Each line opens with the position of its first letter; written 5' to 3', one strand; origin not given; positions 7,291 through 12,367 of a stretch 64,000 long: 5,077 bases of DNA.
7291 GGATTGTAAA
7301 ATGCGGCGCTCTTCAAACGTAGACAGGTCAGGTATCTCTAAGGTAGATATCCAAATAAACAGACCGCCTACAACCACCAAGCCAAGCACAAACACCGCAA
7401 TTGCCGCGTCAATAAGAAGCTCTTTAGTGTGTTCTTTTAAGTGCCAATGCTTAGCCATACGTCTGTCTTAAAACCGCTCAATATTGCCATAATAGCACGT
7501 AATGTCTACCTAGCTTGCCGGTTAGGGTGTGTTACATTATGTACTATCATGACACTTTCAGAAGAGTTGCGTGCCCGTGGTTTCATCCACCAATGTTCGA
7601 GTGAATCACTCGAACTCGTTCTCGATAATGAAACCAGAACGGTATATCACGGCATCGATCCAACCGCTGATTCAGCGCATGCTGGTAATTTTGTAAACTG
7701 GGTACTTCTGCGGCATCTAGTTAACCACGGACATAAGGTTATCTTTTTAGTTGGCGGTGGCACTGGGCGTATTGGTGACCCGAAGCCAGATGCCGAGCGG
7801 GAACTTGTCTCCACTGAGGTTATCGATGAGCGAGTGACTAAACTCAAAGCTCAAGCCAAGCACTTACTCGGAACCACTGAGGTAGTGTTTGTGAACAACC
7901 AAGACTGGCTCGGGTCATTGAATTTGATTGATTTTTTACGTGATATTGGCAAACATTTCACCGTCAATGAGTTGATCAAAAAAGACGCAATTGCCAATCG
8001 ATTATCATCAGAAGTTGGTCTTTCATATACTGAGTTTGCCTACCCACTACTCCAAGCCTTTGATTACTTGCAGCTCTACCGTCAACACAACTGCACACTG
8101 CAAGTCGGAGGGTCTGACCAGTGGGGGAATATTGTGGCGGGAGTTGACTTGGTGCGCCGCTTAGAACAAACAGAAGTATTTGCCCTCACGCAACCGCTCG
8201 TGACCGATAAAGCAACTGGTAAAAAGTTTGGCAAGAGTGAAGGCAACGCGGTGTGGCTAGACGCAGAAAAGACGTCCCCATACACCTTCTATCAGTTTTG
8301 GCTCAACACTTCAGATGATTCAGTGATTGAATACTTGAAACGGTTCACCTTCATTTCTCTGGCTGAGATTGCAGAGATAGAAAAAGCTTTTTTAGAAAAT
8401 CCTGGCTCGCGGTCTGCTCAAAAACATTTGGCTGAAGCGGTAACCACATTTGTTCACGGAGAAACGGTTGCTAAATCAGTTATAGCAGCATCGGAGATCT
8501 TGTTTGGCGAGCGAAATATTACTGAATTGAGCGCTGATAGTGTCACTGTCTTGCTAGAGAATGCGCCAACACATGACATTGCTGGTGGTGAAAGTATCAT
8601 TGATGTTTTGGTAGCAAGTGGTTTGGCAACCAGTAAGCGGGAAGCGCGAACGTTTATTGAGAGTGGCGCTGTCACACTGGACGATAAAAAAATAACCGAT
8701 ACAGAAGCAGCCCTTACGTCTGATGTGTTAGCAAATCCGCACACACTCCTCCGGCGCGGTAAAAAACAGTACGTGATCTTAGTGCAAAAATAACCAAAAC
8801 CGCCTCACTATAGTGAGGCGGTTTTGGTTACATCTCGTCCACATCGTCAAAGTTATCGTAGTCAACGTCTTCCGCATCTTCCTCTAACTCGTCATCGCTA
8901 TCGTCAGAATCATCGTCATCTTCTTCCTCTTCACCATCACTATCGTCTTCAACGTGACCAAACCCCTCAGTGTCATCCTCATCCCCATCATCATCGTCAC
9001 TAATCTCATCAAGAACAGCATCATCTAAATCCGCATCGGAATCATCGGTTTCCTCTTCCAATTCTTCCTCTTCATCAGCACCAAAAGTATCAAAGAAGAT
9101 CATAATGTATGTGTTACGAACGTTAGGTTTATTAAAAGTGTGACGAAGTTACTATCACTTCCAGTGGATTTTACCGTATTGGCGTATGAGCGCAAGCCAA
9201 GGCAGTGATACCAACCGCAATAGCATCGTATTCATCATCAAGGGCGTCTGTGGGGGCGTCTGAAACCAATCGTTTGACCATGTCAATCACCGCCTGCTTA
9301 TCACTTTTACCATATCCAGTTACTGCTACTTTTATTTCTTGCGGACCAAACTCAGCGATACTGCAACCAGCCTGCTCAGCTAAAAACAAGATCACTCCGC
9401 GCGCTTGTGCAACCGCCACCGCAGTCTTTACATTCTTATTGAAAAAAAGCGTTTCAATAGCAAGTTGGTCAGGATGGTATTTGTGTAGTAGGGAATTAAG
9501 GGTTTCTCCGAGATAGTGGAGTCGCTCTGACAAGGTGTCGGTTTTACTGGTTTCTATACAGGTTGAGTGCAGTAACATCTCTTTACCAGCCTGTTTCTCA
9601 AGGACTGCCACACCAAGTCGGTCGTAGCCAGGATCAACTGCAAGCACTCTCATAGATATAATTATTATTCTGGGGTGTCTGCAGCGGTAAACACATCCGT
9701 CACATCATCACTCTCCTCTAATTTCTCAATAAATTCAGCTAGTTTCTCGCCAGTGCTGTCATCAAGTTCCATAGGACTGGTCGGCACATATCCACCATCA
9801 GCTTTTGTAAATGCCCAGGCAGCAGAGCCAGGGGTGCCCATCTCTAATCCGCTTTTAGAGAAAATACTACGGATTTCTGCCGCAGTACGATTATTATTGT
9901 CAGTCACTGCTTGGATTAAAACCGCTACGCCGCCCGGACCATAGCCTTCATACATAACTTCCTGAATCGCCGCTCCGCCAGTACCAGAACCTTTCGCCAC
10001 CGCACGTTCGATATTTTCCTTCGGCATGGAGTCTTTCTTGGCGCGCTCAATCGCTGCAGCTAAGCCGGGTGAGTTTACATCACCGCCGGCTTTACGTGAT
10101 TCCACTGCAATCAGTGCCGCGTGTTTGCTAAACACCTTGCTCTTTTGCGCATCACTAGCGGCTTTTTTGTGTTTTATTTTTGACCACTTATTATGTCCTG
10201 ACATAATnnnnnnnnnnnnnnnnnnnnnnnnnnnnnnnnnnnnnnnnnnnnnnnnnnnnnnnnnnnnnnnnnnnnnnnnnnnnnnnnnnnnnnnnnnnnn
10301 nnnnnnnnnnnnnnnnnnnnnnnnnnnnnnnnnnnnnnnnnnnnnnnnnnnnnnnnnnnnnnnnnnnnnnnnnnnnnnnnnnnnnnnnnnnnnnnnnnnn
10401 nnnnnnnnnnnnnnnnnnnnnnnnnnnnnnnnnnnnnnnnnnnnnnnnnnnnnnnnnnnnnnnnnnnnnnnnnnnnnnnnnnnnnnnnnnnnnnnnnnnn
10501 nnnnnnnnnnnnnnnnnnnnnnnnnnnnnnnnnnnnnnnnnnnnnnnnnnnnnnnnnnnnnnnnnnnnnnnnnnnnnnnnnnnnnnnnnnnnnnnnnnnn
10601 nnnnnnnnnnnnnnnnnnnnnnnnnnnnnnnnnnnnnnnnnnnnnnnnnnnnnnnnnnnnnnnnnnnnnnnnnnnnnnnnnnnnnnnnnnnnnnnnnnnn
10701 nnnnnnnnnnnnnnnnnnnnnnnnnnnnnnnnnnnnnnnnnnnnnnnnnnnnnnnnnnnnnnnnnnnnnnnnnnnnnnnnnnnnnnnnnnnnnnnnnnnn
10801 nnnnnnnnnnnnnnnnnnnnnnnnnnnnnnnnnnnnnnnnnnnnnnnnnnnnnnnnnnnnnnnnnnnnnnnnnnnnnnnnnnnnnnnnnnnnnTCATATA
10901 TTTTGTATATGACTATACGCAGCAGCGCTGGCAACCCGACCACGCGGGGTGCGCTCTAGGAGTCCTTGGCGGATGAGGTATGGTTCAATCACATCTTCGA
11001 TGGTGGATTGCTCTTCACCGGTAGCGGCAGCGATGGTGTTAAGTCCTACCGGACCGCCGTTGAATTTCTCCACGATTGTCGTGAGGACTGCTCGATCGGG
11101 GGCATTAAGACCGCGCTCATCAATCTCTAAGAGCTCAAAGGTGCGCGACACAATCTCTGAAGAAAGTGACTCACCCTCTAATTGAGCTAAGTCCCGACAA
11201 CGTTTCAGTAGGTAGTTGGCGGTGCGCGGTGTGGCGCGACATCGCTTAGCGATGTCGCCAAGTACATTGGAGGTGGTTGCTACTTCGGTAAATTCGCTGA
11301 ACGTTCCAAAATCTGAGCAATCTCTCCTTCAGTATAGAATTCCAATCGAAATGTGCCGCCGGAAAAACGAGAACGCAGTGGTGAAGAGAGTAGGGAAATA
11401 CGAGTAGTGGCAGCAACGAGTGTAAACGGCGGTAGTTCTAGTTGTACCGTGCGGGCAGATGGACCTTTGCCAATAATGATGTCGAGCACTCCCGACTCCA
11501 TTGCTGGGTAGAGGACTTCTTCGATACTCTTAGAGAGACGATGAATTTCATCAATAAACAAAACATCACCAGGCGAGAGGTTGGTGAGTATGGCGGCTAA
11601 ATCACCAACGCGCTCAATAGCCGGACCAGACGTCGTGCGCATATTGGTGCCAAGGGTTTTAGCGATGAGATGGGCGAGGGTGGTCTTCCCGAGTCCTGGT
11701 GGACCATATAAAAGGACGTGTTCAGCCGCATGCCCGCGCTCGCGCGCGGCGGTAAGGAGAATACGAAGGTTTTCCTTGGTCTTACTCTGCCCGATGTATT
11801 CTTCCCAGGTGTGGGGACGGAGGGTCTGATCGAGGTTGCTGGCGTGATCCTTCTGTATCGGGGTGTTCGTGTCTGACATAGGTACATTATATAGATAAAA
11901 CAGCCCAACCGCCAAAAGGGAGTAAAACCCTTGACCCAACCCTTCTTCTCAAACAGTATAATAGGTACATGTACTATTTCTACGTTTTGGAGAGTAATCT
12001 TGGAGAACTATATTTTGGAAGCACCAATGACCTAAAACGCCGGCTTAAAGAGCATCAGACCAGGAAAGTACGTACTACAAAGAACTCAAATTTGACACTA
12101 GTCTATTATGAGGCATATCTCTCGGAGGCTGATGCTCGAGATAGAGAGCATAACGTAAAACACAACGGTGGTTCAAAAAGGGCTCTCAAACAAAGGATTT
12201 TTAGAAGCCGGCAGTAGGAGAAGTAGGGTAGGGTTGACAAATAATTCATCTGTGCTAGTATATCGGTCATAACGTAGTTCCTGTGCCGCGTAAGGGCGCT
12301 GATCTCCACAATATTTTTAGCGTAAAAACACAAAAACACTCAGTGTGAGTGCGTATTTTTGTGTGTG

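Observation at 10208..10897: Candidate cyclodipeptide synthase-like gene translationally coupled inside the ruv recombination operon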

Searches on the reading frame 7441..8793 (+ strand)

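Call 76: search_protein_families(library=pfam, proteins=[window:7441-8793:+], max_evalue=0.001)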
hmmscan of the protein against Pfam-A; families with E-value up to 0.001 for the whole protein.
window:7441-8793:+ (450 aa): 3 families
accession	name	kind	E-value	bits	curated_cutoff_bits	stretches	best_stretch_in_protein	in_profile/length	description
PF00579.31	tRNA-synt_1b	-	1.1e-75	255.2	21.1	1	64-355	4-291/292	tRNA synthetases class I (W and Y)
PF22421.1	SYY_C-terminal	-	1.5e-18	66.9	27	1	371-446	5-82/83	Tyrosine--tRNA ligase SYY-like C-terminal domain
PF01479.30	S4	-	4.4e-07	30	22.8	1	388-421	5-38/48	S4 domain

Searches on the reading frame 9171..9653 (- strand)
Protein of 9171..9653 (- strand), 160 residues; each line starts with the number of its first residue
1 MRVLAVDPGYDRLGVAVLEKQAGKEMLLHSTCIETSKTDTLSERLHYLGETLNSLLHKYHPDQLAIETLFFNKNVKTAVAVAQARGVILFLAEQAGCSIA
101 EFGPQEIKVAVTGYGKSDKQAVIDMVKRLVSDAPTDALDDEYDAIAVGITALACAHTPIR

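Call 76: search_protein_families(library=pfam, proteins=[window:9171-9653:-], max_evalue=0.001)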
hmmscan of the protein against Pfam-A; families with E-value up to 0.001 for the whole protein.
window:9171-9653:- (160 aa): 1 family
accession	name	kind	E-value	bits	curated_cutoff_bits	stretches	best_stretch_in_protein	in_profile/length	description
PF02075.23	RuvC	-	1.7e-37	129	22.2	1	3-150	1-147/148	Crossover junction endodeoxyribonuclease RuvC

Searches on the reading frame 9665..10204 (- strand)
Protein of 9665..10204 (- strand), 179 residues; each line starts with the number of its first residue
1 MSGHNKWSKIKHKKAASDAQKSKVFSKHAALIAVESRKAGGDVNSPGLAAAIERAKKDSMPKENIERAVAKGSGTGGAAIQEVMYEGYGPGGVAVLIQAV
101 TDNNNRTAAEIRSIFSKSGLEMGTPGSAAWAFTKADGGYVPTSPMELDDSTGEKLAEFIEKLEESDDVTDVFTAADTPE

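Call 68: find_related_loci(query=window:9665-10204:-, collection=metagenome_contigs, flank=4000)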
Query window:9665-10204:- (179 aa) in metagenome_contigs; peptide patterns used: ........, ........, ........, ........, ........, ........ (x = any residue, [..] = any of these).
600 stretches matched a pattern (row limit reached: there are more); 467 encode a relative of the query (tblastn E <= 1e-3); the best 80 are kept; 80 distinct loci.
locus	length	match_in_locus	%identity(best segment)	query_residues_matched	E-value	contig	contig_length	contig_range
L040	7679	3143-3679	82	1-179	5e-99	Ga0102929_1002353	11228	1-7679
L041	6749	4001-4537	82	1-179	5e-99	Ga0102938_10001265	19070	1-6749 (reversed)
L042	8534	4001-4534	83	1-178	2e-97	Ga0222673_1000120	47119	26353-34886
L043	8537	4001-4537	79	1-179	5e-96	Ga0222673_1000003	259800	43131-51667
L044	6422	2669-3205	75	1-179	2e-94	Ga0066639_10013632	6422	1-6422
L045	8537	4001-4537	77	1-179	2e-93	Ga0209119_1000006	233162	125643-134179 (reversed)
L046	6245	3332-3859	78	1-176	2e-93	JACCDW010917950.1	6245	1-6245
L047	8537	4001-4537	75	1-179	3e-93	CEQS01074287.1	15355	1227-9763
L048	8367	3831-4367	75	1-179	2e-93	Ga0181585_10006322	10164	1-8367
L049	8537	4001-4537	79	1-179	8e-93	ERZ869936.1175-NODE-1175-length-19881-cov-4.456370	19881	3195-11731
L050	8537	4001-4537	74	1-179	3e-92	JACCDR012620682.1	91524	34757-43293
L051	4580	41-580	75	1-179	2e-92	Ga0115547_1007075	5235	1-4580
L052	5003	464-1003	75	1-179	3e-92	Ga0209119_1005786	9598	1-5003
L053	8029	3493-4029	80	1-179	5e-92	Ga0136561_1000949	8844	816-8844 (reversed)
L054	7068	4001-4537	74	1-179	4e-91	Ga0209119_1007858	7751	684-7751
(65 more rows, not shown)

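Call 76: search_protein_families(library=pfam, proteins=[window:9665-10204:-], max_evalue=0.001)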
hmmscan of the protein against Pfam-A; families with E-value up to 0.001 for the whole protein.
window:9665-10204:- (179 aa): 2 families
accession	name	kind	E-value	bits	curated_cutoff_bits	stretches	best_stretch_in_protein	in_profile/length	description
PF01709.26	Transcrip_reg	-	2.7e-29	102.4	27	2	81-134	2-55/160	TACO1/YebC second and third domain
PF20772.2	TACO1_YebC_N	-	1.1e-23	84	36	1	5-74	1-72/73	TACO1/YebC protein N-terminal domain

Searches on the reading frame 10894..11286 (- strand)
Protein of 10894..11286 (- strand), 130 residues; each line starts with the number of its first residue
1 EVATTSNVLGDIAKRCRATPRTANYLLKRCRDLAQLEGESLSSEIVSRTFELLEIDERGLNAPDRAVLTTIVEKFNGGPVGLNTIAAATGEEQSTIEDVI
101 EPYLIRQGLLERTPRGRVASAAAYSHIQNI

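Call 76: search_protein_families(library=pfam, proteins=[window:10894-11286:-], max_evalue=0.001)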
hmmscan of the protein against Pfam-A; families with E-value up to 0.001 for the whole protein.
window:10894-11286:- (130 aa): 2 families
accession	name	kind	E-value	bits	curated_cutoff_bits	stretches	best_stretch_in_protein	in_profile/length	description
PF05491.19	RuvB_C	-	4.8e-25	87.8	24.7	1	57-128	1-72/72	RuvB C-terminal winged helix domain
PF17864.7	AAA_lid_4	-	2.1e-11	43.9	27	1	5-56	22-74/74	RuvB AAA lid domain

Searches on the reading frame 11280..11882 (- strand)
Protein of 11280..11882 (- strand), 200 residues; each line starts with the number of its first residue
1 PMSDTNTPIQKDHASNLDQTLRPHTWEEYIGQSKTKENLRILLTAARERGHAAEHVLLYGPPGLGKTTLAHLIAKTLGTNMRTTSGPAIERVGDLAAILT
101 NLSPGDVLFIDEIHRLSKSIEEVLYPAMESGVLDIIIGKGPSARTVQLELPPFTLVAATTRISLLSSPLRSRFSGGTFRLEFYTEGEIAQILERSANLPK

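Call 76: search_protein_families(library=pfam, proteins=[window:11280-11882:-], max_evalue=0.001)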
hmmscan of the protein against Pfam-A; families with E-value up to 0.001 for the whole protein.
window:11280-11882:- (200 aa): 19 families
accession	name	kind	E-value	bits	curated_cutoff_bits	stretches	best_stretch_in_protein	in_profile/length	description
PF05496.18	RuvB_N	-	7.8e-73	243.9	27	1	21-174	1-154/159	Holliday junction DNA helicase RuvB P-loop domain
PF00004.35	AAA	-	2.2e-20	73.9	21.2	1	56-174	1-124/131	ATPase family associated with various cellular activities (AAA)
PF07728.20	AAA_5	-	5.7e-12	46.3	22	1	55-173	1-139/139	AAA domain (dynein-related subfamily)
PF06068.19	TIP49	-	2.5e-08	33.9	23.8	1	19-82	15-79/347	TIP49 P-loop domain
PF13191.12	AAA_16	-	1.6e-07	32.4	32.6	1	31-91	4-63/167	AAA ATPase domain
PF01078.27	Mg_chelatase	-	1.5e-06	28.2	20.3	0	29-78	5-47/207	Magnesium chelatase, subunit ChlI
PF13401.12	AAA_22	-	2.2e-05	25.2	27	0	52-78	4-30/130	AAA domain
PF00158.32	Sigma54_activat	-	5.2e-05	23.4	20.2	0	37-76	6-45/168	Sigma-54 interaction domain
PF13173.12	AAA_14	-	6.2e-05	23.5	27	1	56-125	5-83/129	AAA domain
PF14532.12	Sigma54_activ_2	-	0.00014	22.5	25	1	31-128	2-93/138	Sigma-54 interaction domain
PF00910.28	RNA_helicase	-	0.00016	22.5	21.5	1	56-126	1-73/105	RNA helicase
PF07726.17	AAA_3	-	0.00022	21.5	27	0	55-82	1-28/131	ATPase family associated with various cellular activities (AAA)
PF00493.29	MCM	-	0.00022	20.9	23.3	0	30-135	27-152/224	MCM P-loop domain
PF13479.12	AAA_24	-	0.00028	21.2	27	1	55-120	4-80/195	AAA domain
PF20720.3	nSTAND3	-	0.00033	20.8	27.2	1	51-80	15-44/155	Novel STAND NTPase 3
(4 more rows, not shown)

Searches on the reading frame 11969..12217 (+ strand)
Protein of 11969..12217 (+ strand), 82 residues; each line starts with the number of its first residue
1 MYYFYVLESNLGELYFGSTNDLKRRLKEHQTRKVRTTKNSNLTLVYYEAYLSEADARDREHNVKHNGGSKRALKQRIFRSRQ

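Call 76: search_protein_families(library=pfam, proteins=[window:11969-12217:+], max_evalue=0.001)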
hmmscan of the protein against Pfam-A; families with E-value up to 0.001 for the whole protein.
window:11969-12217:+ (82 aa): 1 family
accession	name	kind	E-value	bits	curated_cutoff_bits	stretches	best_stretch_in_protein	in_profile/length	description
PF01541.30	GIY-YIG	-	9e-12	45.6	22.6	1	1-69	1-74/78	GIY-YIG catalytic domain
